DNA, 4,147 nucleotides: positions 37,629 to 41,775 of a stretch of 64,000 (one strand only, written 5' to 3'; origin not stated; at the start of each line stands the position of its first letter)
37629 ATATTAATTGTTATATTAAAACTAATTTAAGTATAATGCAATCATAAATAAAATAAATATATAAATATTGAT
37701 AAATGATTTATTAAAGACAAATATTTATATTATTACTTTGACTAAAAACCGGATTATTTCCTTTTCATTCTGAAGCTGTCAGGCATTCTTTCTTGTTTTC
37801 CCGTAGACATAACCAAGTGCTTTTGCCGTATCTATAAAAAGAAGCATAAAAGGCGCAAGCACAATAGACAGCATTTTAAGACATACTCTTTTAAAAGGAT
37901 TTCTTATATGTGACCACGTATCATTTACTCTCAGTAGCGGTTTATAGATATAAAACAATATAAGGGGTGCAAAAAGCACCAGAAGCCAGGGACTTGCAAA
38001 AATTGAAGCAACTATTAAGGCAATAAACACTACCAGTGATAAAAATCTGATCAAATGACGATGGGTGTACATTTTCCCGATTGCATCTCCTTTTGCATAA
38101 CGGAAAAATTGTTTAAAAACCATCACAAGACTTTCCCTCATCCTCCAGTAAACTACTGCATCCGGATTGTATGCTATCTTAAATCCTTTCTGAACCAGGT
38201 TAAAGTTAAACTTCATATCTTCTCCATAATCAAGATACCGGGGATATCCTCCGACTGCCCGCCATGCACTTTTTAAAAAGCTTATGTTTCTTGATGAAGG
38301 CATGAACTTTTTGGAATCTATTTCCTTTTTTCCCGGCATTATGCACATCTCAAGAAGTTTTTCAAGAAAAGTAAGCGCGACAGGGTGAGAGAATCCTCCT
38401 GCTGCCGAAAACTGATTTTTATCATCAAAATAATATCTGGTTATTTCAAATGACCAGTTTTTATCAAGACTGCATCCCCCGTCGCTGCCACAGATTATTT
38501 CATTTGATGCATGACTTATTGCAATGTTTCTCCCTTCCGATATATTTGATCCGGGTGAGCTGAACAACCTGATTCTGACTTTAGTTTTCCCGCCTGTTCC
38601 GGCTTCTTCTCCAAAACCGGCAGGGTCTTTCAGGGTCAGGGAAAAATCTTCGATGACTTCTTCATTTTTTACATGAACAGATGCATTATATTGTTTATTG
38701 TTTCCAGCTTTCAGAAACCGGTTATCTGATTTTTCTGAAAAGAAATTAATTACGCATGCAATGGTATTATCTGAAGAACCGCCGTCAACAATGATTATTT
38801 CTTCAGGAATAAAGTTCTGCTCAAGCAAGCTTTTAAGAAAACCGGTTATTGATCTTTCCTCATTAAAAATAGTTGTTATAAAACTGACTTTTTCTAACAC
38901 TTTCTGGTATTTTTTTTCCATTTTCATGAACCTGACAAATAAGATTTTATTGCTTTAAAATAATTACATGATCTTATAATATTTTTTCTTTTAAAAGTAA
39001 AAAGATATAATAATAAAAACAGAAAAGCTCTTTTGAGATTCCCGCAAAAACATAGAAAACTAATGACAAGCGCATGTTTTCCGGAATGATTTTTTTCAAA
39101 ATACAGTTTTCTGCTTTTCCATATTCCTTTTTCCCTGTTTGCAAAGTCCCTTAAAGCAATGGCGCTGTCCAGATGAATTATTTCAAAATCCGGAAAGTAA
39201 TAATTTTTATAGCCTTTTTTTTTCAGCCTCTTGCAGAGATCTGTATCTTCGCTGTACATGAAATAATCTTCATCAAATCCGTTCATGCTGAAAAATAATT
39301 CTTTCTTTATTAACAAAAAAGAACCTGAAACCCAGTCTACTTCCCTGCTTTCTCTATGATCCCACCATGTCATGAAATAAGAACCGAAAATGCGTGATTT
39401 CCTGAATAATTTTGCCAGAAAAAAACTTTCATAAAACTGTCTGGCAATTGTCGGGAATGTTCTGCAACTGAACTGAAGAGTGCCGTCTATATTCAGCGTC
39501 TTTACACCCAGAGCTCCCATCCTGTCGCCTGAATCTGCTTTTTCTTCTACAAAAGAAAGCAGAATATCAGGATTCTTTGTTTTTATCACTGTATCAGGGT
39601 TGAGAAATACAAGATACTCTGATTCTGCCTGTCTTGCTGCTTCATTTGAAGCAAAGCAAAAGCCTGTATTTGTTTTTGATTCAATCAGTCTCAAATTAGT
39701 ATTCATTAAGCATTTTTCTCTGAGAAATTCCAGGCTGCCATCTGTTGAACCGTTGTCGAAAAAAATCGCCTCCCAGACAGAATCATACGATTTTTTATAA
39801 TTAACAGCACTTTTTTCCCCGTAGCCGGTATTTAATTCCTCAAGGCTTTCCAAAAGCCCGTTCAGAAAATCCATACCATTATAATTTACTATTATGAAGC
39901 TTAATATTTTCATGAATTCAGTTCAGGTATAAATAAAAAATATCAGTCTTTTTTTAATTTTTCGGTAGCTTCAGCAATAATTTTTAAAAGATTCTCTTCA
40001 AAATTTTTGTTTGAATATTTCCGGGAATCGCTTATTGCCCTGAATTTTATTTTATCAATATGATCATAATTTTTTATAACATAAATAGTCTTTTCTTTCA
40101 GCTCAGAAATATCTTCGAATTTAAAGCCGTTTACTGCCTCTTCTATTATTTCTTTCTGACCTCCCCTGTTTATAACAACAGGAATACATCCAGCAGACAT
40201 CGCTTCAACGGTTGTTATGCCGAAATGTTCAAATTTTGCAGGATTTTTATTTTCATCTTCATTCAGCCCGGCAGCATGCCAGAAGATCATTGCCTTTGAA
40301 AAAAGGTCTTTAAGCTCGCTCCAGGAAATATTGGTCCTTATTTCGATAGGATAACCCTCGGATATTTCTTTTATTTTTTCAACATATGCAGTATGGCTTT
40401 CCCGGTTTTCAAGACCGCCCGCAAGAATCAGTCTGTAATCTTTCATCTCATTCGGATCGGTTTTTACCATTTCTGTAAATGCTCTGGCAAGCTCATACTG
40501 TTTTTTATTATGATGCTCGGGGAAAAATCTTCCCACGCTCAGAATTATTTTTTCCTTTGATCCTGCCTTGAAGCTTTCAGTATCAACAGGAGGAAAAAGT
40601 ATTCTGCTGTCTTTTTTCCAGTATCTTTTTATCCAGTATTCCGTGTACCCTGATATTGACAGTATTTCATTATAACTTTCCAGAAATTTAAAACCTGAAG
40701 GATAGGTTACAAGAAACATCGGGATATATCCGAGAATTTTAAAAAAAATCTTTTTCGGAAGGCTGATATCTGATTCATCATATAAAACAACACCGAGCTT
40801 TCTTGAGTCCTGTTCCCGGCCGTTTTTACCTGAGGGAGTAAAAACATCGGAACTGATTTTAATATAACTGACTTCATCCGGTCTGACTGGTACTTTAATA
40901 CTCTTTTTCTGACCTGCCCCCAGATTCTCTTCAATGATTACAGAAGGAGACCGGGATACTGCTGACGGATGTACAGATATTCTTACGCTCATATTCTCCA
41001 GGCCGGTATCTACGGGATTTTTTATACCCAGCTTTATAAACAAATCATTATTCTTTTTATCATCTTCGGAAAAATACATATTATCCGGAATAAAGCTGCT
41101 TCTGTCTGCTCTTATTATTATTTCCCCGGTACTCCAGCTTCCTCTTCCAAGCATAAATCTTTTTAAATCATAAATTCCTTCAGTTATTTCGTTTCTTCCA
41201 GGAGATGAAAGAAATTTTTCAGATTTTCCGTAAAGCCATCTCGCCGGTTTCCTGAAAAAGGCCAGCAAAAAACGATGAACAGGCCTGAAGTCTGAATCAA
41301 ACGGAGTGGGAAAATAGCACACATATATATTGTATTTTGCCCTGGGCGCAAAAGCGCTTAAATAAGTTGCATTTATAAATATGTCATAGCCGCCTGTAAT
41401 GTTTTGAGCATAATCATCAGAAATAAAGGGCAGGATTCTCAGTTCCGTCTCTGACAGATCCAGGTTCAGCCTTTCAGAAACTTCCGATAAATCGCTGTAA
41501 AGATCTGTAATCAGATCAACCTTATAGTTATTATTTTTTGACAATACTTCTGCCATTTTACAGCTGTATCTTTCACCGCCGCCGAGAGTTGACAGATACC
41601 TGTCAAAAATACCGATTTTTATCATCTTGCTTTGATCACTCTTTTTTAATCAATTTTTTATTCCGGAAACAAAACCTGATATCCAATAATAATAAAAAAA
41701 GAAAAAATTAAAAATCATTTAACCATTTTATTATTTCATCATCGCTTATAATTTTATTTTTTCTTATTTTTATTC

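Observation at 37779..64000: Very large glycan-assembly island with paralogous GT4 modules and unusual multidomain fusions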

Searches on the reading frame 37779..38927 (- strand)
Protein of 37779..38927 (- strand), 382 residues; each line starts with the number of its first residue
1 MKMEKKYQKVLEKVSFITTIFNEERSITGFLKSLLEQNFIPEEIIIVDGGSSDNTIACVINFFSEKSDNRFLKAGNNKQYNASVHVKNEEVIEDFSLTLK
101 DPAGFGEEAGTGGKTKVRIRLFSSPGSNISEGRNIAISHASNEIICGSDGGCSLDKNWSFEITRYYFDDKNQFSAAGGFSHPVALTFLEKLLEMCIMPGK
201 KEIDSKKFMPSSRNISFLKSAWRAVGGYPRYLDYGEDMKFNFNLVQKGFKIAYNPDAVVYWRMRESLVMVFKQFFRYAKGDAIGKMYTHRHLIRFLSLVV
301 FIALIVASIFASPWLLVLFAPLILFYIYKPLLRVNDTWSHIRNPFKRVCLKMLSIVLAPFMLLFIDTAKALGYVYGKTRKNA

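Call 7: search_protein_families(library=pfam, proteins=[window:37779-38927:-], max_evalue=0.01)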
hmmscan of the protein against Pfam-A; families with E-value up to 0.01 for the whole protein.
window:37779-38927:- (382 aa): 3 families
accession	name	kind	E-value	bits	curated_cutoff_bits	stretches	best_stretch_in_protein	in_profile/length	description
PF00535.33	Glycos_transf_2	-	1.2e-12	48.5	23.3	1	15-80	1-66/168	Glycosyl transferase family 2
PF13632.12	Glyco_trans_2_3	-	8.1e-08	32.8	27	1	213-326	75-195/198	Glycosyl transferase family group 2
PF13641.12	Glyco_tranf_2_3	-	0.0015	19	27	0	212-277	161-227/230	Glycosyltransferase like family 2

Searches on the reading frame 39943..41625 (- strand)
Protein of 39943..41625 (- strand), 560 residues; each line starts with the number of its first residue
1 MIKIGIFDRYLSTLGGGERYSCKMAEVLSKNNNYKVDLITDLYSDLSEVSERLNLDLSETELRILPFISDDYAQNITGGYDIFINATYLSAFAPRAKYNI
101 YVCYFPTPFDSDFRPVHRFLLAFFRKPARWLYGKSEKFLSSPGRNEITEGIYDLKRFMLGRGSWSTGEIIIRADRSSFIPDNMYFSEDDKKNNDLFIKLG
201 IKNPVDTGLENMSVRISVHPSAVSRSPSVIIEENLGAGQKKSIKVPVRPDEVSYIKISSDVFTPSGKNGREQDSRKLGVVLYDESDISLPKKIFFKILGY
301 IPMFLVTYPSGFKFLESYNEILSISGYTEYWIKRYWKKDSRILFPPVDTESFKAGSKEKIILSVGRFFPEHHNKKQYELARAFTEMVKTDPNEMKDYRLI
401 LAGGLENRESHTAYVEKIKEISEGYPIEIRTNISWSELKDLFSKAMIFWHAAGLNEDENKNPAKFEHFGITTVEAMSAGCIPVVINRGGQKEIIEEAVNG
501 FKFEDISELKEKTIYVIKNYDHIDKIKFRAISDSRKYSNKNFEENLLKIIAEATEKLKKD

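Call 7: search_protein_families(library=pfam, proteins=[window:39943-41625:-], max_evalue=0.01)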
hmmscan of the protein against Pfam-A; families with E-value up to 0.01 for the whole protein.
window:39943-41625:- (560 aa): 2 families
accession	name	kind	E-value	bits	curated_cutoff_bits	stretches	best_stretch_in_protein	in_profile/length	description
PF00534.26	Glycos_transf_1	-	1.8e-18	67.1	26.4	1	353-526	10-165/172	Glycosyl transferases group 1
PF13692.12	Glyco_trans_1_4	-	3.3e-13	50.6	27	1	359-519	2-142/142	Glycosyl transferases group 1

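Call 43: search_protein_families(library=ncbifam, proteins=[window:39943-41625:-], max_evalue=0.001)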
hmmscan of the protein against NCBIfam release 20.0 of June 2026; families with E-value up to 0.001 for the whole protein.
window:39943-41625:- (560 aa): 11 families
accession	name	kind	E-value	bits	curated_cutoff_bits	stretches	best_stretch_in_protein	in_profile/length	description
TIGR03999.1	thiol_BshA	equivalog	5.6e-08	32.1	273.7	1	463-541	280-361/375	N-acetyl-alpha-D-glucosaminyl L-malate synthase BshA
TIGR02470.1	sucr_synth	equivalog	4e-07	28.6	810.4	1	461-508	649-696/784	sucrose synthase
NF007396.0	PRK09922.1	equivalog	6.1e-06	25.3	385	1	463-555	267-360/361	lipopolysaccharide 1,6-galactosyltransferase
TIGR03088.1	stp2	hypoth_equivalog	8.5e-06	25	409.05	0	354-416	190-249/374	TIGR03088 family PEP-CTERM/XrtA system glycosyltransferase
TIGR02095.1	glgA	subfamily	1.7e-05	23.7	328.45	1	462-508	375-428/477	glycogen/starch synthase, ADP-glucose type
NF049988.1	MGlcDAGSynMgs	equivalog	8.9e-05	22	400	1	461-556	295-390/398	alpha-monoglucosyldiacylglycerol synthase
NF001904.0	PRK00654.2-3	equivalog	9.7e-05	21.2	577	1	461-511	377-427/475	glycogen synthase GlgA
NF001901.0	PRK00654.1-5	equivalog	0.00014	20.5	649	1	461-531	396-471/502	glycogen synthase GlgA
TIGR02472.1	sucr_P_syn_N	equivalog_domain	0.00016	20.6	576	1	461-512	346-399/439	sucrose-phosphate synthase, putative, glycosyltransferase domain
NF041139.1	TreT_Thcocales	equivalog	0.00022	20.1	775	1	392-530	256-388/412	trehalose synthase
NF012028.0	PRK15484.1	subfamily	0.00058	19.1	618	1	353-505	188-327/380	lipopolysaccharide N-acetylglucosaminyltransferase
